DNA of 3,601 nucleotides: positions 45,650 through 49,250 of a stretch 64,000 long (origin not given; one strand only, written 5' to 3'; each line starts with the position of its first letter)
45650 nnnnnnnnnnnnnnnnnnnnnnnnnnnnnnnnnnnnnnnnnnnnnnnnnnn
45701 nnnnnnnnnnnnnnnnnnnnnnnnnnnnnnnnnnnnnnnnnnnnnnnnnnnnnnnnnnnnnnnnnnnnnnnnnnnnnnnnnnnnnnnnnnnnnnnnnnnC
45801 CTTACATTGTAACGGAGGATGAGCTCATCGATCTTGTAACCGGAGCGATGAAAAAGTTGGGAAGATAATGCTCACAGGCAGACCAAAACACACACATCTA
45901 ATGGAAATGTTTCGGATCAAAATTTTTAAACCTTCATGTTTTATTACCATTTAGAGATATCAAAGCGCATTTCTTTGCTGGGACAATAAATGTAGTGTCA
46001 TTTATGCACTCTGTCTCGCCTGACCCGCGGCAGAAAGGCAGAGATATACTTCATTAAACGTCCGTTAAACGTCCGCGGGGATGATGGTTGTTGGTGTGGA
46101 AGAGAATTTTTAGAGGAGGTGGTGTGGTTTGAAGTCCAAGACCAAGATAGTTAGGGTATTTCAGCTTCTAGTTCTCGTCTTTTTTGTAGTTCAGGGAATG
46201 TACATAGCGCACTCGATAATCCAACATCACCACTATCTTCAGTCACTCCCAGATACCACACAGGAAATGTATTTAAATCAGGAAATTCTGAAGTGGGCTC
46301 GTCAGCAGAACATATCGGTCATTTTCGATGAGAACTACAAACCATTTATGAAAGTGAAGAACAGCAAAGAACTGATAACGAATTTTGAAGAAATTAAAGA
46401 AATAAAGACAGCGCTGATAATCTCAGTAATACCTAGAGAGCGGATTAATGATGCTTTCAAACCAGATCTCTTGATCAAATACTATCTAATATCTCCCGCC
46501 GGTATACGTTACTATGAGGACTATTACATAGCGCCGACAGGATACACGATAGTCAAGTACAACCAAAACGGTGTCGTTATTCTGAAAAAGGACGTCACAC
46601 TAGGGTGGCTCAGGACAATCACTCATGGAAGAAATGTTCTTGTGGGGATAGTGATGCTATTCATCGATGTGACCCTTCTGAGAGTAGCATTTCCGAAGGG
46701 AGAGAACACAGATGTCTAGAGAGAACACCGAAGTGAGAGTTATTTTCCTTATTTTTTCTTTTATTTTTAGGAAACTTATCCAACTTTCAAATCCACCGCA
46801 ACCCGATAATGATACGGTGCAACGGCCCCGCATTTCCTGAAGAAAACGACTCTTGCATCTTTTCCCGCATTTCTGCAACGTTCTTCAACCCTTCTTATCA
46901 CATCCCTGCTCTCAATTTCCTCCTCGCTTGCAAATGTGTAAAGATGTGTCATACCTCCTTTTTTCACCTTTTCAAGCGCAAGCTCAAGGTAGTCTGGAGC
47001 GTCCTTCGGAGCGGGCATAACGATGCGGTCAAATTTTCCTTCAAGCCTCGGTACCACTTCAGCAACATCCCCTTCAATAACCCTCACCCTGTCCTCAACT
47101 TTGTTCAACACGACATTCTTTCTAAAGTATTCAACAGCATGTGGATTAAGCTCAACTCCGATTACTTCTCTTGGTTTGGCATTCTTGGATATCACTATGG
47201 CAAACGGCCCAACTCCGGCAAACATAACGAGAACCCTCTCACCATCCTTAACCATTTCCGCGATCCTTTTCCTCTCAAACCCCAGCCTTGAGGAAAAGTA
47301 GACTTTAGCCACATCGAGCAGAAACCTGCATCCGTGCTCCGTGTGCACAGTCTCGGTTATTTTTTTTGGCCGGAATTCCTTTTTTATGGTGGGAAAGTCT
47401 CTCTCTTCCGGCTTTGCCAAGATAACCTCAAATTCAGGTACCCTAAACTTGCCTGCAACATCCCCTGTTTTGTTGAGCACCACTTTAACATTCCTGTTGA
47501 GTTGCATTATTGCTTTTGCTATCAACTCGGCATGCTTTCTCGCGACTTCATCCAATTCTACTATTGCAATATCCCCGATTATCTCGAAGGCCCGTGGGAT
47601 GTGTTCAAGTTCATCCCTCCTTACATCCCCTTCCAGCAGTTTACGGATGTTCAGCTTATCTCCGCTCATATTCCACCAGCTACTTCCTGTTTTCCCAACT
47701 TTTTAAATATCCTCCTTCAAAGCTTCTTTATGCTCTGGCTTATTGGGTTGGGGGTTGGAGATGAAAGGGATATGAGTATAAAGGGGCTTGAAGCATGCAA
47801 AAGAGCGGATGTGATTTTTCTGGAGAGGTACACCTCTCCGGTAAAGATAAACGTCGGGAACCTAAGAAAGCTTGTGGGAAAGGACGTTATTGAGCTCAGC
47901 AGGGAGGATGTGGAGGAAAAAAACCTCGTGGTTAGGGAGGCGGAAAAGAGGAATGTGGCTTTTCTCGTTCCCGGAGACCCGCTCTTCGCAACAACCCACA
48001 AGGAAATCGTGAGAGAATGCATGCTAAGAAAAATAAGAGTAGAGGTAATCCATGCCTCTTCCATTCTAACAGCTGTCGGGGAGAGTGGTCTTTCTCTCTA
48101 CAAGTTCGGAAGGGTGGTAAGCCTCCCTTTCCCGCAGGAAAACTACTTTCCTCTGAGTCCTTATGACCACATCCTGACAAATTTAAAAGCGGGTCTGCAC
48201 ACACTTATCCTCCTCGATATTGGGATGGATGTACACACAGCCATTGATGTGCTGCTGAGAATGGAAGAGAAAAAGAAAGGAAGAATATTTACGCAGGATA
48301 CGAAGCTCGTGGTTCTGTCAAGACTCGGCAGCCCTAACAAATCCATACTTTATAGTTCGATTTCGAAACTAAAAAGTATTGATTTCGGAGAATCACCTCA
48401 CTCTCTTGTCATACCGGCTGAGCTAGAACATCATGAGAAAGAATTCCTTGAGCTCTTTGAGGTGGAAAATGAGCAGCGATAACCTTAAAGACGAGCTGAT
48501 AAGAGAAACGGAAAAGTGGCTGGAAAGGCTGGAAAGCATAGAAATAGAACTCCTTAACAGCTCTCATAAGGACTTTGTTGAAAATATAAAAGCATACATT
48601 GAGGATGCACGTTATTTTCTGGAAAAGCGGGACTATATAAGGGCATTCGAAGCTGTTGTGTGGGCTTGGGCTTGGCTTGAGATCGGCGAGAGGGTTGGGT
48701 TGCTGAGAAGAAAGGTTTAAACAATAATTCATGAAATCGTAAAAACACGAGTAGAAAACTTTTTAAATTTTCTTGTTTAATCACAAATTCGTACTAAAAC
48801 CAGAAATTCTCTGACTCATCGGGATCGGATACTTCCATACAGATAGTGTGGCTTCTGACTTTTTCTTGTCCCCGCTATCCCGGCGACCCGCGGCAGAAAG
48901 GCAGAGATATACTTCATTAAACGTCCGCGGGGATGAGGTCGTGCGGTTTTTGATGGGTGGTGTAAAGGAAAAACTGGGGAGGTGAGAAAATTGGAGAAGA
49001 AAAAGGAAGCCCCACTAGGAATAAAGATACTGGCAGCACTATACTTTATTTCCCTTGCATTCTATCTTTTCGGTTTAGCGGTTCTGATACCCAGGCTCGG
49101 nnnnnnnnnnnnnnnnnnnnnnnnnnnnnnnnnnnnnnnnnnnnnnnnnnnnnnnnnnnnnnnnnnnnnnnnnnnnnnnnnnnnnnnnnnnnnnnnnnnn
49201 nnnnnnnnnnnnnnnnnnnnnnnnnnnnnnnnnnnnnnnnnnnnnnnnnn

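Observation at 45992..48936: Two copies of a ~93-bp GC-palindrome-flanked element, each ~45 bp upstream of an unrelated membrane-protein gene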

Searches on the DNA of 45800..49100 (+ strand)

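Call 6: search_rna_families(source=window, start=45800, end=49100, threshold=evalue, max_evalue=10, show_alignments=4)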
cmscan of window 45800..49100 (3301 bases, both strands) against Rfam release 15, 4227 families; matches with E-value up to 10: 8.
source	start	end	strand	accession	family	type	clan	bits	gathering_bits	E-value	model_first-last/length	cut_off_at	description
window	47717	47793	+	RF03794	MIR5298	Gene; miRNA;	-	25.9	70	0.45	1-80/80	no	MIR5298 microRNA precursor family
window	47564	47770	-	RF02142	HOXA11-AS1_6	Gene; lncRNA;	-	19.2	50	0.45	1-179/179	no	HOXA11 antisense RNA 1 conserved region 6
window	47713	47795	+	RF03734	mir-4773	Gene; miRNA;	-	19.2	100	5.7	1-78/78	no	mir-4773 microRNA precursor family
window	48980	49067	-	RF01301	snoR4a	Gene; snRNA; snoRNA; CD-box;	-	19.1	50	7.5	1-77/77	no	Small nucleolar RNA snoR4a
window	48187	48243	-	RF04031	mir-2686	Gene; miRNA;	-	19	90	2.7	1-68/68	no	mir-2686 microRNA precursor family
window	47152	47236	-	RF02186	ST7-OT3_4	Gene; lncRNA;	-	15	80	2.3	1-73/73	no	ST7 overlapping transcript 3 conserved region 4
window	46222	46306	-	RF01125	sR4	Gene; snRNA; snoRNA; CD-box;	-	13.9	50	8.2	1-56/56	no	Small nucleolar RNA sR4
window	48122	48151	-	RF02872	SrbA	Gene; sRNA;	-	13.3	69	2.5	101-130/235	no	sRNA regulator of biofilms A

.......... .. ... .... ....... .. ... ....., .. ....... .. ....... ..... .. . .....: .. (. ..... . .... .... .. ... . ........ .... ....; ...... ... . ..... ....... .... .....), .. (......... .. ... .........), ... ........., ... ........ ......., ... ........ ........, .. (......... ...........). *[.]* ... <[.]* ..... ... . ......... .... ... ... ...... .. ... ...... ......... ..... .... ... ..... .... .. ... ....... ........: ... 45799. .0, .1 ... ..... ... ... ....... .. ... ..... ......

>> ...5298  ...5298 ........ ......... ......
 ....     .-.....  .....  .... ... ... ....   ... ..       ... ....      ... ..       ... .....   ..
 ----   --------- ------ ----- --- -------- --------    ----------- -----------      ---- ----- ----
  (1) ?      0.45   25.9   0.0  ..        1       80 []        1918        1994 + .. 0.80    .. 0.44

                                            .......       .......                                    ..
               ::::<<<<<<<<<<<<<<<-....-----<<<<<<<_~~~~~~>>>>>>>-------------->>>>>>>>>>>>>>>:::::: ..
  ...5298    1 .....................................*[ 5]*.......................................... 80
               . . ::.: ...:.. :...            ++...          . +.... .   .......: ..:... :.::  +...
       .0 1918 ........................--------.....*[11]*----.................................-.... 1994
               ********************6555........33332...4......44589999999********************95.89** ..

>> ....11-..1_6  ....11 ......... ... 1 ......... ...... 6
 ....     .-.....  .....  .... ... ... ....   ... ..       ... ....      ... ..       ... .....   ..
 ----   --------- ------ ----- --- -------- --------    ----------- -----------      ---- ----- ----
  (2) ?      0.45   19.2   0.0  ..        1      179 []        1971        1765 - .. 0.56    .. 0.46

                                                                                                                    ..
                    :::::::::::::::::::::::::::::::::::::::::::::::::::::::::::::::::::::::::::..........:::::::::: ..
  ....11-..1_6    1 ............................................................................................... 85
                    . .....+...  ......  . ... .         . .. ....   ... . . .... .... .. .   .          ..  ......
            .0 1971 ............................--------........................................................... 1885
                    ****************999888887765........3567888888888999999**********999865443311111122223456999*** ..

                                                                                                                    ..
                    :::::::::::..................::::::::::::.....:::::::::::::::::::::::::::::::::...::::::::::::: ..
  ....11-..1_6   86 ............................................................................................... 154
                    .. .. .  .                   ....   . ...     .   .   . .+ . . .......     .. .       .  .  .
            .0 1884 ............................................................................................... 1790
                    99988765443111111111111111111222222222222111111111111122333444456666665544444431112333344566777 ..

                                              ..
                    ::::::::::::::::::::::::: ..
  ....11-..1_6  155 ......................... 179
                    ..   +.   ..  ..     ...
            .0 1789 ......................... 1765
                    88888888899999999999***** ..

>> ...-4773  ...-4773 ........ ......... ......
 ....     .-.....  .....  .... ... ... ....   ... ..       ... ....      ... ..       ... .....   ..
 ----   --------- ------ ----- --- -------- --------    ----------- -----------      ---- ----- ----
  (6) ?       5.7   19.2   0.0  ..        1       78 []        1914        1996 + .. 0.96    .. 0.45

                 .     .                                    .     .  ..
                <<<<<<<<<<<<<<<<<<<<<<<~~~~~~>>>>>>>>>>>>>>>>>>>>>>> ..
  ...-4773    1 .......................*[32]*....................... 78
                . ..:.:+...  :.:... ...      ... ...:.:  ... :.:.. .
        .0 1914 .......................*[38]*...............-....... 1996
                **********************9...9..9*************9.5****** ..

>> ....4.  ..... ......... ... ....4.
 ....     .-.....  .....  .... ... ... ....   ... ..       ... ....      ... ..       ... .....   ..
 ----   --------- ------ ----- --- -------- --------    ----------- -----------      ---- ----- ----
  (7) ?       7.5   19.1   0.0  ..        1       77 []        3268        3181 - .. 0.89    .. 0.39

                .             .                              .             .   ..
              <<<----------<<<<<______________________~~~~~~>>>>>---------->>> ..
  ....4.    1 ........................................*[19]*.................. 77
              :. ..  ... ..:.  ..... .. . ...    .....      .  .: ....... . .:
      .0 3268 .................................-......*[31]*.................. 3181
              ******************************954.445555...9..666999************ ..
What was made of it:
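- On Box C/D sRNA: The weak Rfam C/D hits in the region lie elsewhere and on the other strand (call 6).
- On Any Rfam 15 family (riboswitches, sRNAs, leaders): No hit over the element at E up to 10 (call 6).
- Closest known: Box C/D sRNA kink-turn and the internal C'/D' motif. Different: No Rfam C/D family matches the element (call 6).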

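Call 44: build_rna_model(alignment_id=A5, structure=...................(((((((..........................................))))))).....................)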
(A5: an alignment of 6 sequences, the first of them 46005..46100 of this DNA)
Model R1 built from alignment A5 (6 sequences, 96 columns); structure: as given.
model positions 83; base pairs 7; branch points 0; effective number of sequences 2.66; information 0.684 bits per position. Calibrated on 0.2 Mb of random sequence (short: E-values are rough).
structure used (alignment columns):
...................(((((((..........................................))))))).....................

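Call 45: search_with_rna_model(model_id=R1, sources=[window, L003, L010, L012, L014, L016, L018], max_evalue=10)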
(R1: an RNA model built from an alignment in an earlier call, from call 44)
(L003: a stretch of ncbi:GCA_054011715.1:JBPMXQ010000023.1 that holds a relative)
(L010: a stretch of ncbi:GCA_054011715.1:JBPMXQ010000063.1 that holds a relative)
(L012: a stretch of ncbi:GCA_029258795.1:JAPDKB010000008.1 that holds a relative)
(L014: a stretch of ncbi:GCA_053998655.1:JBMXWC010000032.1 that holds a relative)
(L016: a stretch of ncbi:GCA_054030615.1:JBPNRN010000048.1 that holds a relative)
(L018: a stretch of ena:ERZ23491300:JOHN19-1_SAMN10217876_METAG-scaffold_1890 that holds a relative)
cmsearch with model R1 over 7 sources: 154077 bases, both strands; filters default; matches with E-value up to 10: 9.
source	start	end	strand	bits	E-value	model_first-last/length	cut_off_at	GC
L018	11136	11218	+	90.9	1.3e-27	1-83/83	no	0.57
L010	3195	3277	+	90.7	1.6e-27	1-83/83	no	0.55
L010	69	151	+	89.4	4.3e-27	1-83/83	no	0.55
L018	6012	6094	+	89.4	4.3e-27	1-83/83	no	0.55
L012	11139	11221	+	87.8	1.5e-26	1-83/83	no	0.54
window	48868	48952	+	87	2.6e-26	1-83/83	no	0.59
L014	7917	7999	+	80.8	3.2e-24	1-83/83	no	0.51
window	46005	46100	+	80.8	3.3e-24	1-83/83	no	0.53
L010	6682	6740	+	62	6.6e-18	1-59/83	3'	0.56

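Call 62: search_with_rna_model(model_id=R1, sources=[L022, L024, L025, L016, L003], max_evalue=10, filters=off)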
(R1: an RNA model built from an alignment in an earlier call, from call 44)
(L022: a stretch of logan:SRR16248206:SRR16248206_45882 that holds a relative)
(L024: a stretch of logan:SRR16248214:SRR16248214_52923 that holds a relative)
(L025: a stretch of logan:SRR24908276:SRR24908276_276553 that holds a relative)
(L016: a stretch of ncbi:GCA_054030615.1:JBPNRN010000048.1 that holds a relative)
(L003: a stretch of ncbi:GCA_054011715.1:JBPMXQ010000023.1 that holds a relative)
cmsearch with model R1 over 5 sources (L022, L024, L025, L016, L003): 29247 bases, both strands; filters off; matches with E-value up to 10: 12.
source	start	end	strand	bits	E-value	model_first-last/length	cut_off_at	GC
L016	2611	2711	-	14.9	0.0078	1-83/83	no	0.46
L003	1173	1193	+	8.3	1.3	35-55/83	no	0.38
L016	3678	3712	+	7.6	2.2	1-83/83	no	0.34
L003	4278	4359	-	7.4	2.6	1-83/83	no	0.48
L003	6593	6633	-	7.4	2.6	1-83/83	no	0.44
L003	5543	5647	+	7.2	3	1-83/83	no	0.42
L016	5394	5421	+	7.1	3.4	28-55/83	no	0.46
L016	7064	7117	-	6.8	4.2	1-83/83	no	0.37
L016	10100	10150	-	6.5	5.1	1-83/83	no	0.27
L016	7202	7273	-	6.4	5.4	1-83/83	no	0.38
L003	3785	3825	+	6.3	6.2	1-83/83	no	0.34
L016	5422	5470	+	6.2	6.5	1-83/83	no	0.49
